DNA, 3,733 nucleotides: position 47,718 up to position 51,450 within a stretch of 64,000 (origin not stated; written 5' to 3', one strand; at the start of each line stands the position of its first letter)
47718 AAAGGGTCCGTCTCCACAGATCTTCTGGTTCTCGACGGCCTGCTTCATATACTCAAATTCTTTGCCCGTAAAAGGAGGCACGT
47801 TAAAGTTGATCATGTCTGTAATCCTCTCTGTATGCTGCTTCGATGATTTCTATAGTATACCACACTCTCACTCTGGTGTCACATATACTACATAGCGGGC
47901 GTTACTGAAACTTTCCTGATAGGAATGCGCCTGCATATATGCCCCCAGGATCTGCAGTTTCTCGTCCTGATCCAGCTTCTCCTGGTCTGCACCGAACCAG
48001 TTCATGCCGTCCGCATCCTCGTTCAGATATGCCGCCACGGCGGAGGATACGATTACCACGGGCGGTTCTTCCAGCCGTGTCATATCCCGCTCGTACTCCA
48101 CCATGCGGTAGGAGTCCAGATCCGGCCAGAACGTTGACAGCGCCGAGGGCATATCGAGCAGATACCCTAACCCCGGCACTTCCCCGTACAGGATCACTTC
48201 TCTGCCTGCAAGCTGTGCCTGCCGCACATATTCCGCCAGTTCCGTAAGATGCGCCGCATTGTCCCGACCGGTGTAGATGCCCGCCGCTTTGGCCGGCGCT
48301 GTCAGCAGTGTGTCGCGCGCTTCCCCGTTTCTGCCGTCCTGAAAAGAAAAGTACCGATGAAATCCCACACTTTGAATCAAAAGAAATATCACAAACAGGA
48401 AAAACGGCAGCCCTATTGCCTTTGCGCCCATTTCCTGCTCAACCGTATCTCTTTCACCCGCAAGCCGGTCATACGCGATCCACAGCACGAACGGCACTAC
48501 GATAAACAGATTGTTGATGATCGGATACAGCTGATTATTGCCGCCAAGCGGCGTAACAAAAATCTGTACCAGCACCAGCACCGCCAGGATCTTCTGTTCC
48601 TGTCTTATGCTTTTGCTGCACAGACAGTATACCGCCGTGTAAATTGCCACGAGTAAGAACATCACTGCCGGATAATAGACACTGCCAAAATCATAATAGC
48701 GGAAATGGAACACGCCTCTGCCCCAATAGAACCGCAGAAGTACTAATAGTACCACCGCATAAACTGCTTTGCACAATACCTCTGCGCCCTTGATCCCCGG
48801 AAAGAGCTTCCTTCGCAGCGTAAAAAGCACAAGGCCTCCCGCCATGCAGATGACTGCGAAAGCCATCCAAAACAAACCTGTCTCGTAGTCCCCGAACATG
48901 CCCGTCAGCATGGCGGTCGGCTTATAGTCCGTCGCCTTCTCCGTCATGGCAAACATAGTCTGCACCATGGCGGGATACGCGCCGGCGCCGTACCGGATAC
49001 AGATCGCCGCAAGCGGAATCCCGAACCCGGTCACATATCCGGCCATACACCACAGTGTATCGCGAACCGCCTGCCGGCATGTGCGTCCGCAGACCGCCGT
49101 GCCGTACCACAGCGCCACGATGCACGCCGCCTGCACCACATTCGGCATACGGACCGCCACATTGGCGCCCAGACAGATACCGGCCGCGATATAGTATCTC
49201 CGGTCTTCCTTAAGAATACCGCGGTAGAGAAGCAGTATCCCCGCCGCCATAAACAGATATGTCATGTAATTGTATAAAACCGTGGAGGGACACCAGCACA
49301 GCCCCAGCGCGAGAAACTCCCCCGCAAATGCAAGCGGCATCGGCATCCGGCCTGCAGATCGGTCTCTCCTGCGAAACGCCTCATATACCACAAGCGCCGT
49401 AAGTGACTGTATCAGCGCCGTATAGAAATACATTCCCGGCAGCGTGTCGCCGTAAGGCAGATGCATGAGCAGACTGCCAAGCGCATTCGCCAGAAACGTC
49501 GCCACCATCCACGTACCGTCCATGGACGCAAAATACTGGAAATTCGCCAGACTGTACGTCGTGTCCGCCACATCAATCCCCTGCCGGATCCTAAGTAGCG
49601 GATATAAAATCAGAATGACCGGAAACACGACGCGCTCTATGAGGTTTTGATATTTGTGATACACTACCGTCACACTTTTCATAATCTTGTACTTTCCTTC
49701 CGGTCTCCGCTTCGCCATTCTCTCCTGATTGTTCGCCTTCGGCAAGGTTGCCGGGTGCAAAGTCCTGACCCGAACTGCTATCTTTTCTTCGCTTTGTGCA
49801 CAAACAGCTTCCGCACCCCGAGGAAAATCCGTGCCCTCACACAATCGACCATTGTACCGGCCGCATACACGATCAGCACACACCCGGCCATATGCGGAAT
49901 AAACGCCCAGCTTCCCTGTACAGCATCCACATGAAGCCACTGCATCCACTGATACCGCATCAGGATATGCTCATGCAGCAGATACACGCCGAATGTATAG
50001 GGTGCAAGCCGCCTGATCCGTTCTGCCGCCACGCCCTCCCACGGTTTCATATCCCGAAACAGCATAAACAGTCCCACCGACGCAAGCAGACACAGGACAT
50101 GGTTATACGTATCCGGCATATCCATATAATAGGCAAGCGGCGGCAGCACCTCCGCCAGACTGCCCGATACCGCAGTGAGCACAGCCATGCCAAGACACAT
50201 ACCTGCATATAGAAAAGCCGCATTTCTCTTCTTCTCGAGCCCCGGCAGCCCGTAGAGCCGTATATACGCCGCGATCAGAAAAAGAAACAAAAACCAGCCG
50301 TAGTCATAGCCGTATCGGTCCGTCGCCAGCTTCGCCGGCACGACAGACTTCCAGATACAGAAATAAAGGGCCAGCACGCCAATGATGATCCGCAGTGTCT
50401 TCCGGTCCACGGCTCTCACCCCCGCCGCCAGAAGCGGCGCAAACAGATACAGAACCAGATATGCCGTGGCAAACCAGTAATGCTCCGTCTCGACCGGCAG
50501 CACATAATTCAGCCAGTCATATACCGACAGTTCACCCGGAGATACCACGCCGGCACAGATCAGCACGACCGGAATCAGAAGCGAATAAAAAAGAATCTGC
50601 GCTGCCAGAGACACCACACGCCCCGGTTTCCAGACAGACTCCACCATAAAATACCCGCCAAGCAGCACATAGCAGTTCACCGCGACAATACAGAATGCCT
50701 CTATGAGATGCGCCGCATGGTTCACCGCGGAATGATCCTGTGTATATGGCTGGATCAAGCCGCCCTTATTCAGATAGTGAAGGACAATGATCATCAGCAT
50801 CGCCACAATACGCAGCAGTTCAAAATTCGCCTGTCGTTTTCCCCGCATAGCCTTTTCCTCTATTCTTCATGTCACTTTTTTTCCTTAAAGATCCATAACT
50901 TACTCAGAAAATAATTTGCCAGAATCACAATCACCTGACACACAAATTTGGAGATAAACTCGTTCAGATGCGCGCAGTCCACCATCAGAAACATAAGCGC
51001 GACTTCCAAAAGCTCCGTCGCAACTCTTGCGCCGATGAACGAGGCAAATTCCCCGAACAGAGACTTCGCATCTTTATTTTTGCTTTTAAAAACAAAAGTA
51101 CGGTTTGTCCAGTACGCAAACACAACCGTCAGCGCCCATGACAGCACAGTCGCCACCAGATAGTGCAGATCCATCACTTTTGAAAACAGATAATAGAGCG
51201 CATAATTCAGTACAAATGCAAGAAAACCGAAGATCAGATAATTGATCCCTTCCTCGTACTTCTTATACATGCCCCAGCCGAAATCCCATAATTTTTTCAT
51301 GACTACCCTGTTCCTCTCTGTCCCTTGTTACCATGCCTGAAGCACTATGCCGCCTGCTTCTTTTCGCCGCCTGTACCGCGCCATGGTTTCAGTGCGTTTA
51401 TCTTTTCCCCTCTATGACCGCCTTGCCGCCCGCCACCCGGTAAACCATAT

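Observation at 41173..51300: Gtr/Arn-like extracytoplasmic glycosylation block with one GtrB, one GtrA and three GT-C-like paralogs, coupled to a WecE-type 4-aminosugar pathway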

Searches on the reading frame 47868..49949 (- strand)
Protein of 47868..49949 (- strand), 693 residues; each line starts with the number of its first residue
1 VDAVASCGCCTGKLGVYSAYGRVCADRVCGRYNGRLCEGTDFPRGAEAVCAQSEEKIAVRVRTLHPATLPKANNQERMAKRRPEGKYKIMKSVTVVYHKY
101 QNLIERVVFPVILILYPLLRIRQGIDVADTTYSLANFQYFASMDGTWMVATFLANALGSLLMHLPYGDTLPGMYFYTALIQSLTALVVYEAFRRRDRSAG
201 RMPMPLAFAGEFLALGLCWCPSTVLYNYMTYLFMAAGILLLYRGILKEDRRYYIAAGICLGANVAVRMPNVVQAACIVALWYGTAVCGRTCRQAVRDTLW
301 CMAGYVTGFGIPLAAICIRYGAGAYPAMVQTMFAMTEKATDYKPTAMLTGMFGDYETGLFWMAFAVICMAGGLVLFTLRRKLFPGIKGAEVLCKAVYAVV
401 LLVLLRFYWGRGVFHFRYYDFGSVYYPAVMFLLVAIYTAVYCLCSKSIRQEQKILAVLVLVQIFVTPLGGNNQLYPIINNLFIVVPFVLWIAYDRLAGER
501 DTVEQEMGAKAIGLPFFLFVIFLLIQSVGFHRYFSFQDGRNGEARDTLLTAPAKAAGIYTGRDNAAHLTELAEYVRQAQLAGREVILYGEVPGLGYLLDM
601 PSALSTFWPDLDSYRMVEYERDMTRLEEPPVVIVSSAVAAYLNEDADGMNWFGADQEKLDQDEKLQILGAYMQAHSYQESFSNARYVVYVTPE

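Call 4: search_protein_families(library=pfam, proteins=[window:47868-49949:-], max_evalue=0.01)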
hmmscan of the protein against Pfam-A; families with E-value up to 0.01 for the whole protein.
window:47868-49949:- (693 aa): 1 family
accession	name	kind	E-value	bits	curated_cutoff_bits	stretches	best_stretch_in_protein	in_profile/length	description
PF13231.12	PMT_2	-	0.002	18.8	26.1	1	161-279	13-127/160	Dolichyl-phosphate-mannose-protein mannosyltransferase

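Call 14: search_protein_families(library=ncbifam, proteins=[window:47868-49718:-], max_evalue=0.01)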
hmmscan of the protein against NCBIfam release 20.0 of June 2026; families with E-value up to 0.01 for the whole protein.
window:47868-49718:- (616 aa): 0 families

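Call 19: search_solved_structures(query=window:47868-49718:-, max_evalue=10)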
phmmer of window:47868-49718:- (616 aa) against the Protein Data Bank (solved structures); distinct sequences matched with E-value up to 10: 0.

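Call 25: find_homologous_proteins(query=window:47868-49718:-, max_evalue=0.001)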
Query window:47868-49718:- (616 aa): 562 proteins with E <= 0.001 among 8000 candidates; the best 120 are listed.
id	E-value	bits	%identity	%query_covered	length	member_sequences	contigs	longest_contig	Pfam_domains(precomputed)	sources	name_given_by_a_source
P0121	0.0e+0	1354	97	100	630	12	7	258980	-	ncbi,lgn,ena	-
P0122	0.0e+0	1279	91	98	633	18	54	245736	-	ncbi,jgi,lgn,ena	-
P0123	0.0e+0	1169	83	100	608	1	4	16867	-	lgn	-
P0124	0.0e+0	1168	84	100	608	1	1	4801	-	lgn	-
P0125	0.0e+0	1165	83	100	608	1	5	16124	-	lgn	-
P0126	0.0e+0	1153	83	100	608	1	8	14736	-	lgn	-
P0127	0.0e+0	1143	84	98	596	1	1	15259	-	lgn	-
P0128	0.0e+0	1137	83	98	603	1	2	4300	-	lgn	-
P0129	0.0e+0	1134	80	98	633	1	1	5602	-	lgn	-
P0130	0.0e+0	1105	79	99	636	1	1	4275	-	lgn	-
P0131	0.0e+0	1100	80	98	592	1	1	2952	-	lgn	-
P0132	0.0e+0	1097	80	98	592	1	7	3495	-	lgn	-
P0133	0.0e+0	1094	80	98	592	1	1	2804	-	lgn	-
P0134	0.0e+0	1087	78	98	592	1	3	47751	-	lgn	-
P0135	0.0e+0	1086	77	98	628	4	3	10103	-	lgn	-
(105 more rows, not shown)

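Call 27: search_solved_structures(query=A2, max_evalue=10)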
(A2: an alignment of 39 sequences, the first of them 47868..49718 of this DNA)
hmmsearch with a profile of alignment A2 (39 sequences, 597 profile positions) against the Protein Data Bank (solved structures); distinct sequences matched with E-value up to 10: 0.

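Call 40: search_protein_families(library=pfam, alignment_id=A2, max_evalue=0.1)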
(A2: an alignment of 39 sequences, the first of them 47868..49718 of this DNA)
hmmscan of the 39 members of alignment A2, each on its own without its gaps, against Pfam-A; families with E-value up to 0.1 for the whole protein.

A. member 1, window:47868-49718:- (616 aa): 3 families
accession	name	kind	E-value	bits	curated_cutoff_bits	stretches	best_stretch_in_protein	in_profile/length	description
PF13231.12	PMT_2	-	0.0012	19.5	26.1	1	84-202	13-127/160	Dolichyl-phosphate-mannose-protein mannosyltransferase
PF11992.13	TgpA_N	-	0.0065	15.9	30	1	280-443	16-172/333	TgpA N-terminal domain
PF19261.4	DUF5904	-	0.022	15.2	25.7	0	426-464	3-41/133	Domain of unknown function (DUF5904)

B. families by the number of members that match (of 39 scanned): 4 families
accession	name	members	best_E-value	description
PF11992.13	TgpA_N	4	8.3e-07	TgpA N-terminal domain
PF13231.12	PMT_2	4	0.00022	Dolichyl-phosphate-mannose-protein mannosyltransferase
PF19261.4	DUF5904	1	0.022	Domain of unknown function (DUF5904)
PF13195.11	DUF4011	1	0.028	Protein of unknown function (DUF4011)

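Call 48: predict_structure(alignment_id=A2)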
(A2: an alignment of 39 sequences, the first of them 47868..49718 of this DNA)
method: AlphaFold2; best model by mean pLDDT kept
length: 616 residues; sequences in the alignment: 39
mean_pLDDT: 77.6   pTM: 0.77
mean pLDDT of the five models: 77.6, 76.6, 74.9, 72.2, 68.5
residues with pLDDT >= 90: 127; 70-90: 318; 50-70: 141; < 50: 30
segments of 3 or more residues with pLDDT < 50: 1-5, 263-265, 335-344, 392-399
pLDDT, mean of each block of 10 residues (from residue 1): 49 72 86 84 62 74 72 75 90 83 79 68 68 74 63 78 88 91 72 72 91 93 92 83 78 64 50 61 73 83 84 85 76 52 54 82 90 90 77 44 74 82 55 66 77 62 65 86 83 94 93 83 86 78 89 94 92 85 92 95 94 91
secondary structure, 60 per line:
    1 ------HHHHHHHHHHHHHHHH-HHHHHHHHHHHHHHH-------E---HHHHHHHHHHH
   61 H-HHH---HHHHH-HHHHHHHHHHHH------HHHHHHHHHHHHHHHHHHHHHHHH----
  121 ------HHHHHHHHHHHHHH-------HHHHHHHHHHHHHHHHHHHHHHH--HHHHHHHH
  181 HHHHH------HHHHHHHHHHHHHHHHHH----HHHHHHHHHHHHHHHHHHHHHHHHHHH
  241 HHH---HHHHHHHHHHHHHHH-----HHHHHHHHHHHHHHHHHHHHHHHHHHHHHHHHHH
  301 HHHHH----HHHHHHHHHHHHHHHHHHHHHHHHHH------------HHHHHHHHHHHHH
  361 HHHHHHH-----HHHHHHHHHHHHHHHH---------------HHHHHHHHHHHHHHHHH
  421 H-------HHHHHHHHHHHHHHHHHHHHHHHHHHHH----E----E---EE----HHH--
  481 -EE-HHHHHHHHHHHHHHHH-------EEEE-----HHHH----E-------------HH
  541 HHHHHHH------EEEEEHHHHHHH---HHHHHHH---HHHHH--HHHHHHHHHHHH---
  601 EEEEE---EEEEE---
elements in order: H7-22 H24-38 H50-61 H69-73 H75-86 H93-116 H127-140 H148-170 H173-185 H192-209 H214-243 H247-261 H267-305 H310-335 H348-367 H373-388 H404-421 H429-456 H485-500 E508-511 H517-520 H539-547 E554-558 H559-565 H569-575 H579-583 H586-597 E601-605 E609-613

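Call 51: fold_search(model_id=the predicted structure, library=pdb)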
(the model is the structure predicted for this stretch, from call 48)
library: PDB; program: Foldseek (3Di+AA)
matches with E <= 10: 426; with E <= 0.001: 6
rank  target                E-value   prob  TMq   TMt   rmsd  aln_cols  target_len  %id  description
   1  9n9j_I                2.0e-05  1.00  0.45  0.41  19.5       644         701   12  Structure of a GRP94 folding intermediate engaged with a CCDC134- and FKBP11-bound secretory translocon (released 2025-11-19)
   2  8b6l_I                3.3e-05  1.00  0.44  0.40  19.7       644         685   13  Subtomogram average of the human Sec61-TRAP-OSTA-translocon (released 2022-12-07)
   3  8pn9_A                1.5e-04  1.00  0.46  0.44  16.4       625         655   12  Structure of human oligosaccharyltransferase OST-A complex bound to NGI-1 (released 2024-05-08)
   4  6ftg_5                2.3e-04  1.00  0.48  0.46  18.0       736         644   11  Subtomogram average of OST-containing ribosome-translocon complexes from canine rough microsomal membranes (released 2018-03-21)
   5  6s7t_A                4.2e-04  1.00  0.43  0.39  17.7       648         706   10  Cryo-EM structure of human oligosaccharyltransferase complex OST-B (released 2019-12-18)
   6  6ezn_F                8.6e-04  1.00  0.46  0.44  14.3       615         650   10  Cryo-EM structure of the yeast oligosaccharyltransferase (OST) complex (released 2018-01-17)
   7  5ezm                  1.5e-03  1.00  0.36  0.40  18.4       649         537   15  Crystal Structure of ArnT from Cupriavidus metallidurans in the apo state (released 2016-02-17)
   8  7bvf_B                3.6e-03  1.00  0.35  0.22  18.8       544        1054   13  Cryo-EM structure of Mycobacterium tuberculosis arabinosyltransferase EmbA-EmbB-AcpM2 in complex with ethambutol (released 2020-04-29)
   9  7bvf_A                8.4e-03  0.99  0.25  0.16  20.2       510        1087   14  Cryo-EM structure of Mycobacterium tuberculosis arabinosyltransferase EmbA-EmbB-AcpM2 in complex with ethambutol (released 2020-04-29)
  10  5ogl_A                8.8e-03  1.00  0.42  0.38  16.5       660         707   10  Structure of bacterial oligosaccharyltransferase PglB in complex with an acceptor peptide and an lipid-linked oligosac (released 2017-10-25)
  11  6gxc_A                8.8e-03  1.00  0.41  0.36  16.4       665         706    9  Bacterial oligosaccharyltransferase PglB in complex with an inhibitory peptide and a reactive lipid-linked oligosaccha (released 2018-11-14)
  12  8agb_A                1.1e-02  1.00  0.40  0.39  13.5       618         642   12  Structure of yeast oligosaccharylransferase complex with lipid-linked oligosaccharide bound (released 2022-12-07)
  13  6x0o                  1.2e-02  1.00  0.31  0.20  17.8       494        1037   13  Single-Particle Cryo-EM Structure of Arabinosyltransferase EmbB from Mycobacterium smegmatis (released 2020-06-10)
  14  7bve_A                1.2e-02  0.93  0.20  0.14  18.1       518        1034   14  Cryo-EM structure of Mycobacterium smegmatis arabinosyltransferase EmbC2-AcpM2 in complex with ethambutol (released 2020-04-29)
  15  8if8_C                1.5e-02  0.87  0.25  0.25  23.4       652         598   14  Arabinosyltransferase AftA (released 2023-05-31)
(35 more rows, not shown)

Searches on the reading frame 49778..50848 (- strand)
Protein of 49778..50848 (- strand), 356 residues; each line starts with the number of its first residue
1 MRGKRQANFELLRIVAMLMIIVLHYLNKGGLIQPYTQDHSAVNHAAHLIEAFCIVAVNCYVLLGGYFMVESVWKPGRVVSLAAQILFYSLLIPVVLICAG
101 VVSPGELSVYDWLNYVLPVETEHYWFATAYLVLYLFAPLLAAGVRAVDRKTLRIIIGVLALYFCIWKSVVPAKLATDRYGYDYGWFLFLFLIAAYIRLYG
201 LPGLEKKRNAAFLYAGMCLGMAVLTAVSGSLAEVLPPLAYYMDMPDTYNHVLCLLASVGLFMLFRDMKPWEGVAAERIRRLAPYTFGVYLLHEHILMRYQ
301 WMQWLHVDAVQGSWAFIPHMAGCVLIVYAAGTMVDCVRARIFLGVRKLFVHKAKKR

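Call 4: search_protein_families(library=pfam, proteins=[window:49778-50848:-], max_evalue=0.01)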
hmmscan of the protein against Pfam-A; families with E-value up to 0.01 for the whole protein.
window:49778-50848:- (356 aa): 1 family
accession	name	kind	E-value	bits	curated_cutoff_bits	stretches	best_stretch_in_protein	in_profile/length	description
PF01757.29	Acyl_transf_3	-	2.4e-25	89.7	31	1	8-328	3-322/326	Acyltransferase domain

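Call 14: search_protein_families(library=ncbifam, proteins=[window:49778-50848:-], max_evalue=0.01)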
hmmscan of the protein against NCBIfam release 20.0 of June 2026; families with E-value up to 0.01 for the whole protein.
window:49778-50848:- (356 aa): 0 families

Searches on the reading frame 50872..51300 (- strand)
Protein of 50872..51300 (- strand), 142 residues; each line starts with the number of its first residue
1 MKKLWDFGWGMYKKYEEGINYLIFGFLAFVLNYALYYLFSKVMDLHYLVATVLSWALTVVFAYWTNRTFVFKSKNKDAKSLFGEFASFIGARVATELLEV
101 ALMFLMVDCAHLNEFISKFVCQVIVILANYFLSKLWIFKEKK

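Call 4: search_protein_families(library=pfam, proteins=[window:50872-51300:-], max_evalue=0.01)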
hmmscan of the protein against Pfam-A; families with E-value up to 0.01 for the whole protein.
window:50872-51300:- (142 aa): 1 family
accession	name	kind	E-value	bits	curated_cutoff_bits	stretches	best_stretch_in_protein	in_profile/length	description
PF04138.20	GtrA_DPMS_TM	-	9e-24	84.4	26.1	1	21-138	2-117/117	GtrA/DPMS, transmembrane domain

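Call 14: search_protein_families(library=ncbifam, proteins=[window:50872-51300:-], max_evalue=0.01)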
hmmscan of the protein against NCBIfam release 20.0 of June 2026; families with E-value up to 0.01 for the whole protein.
window:50872-51300:- (142 aa): 0 families
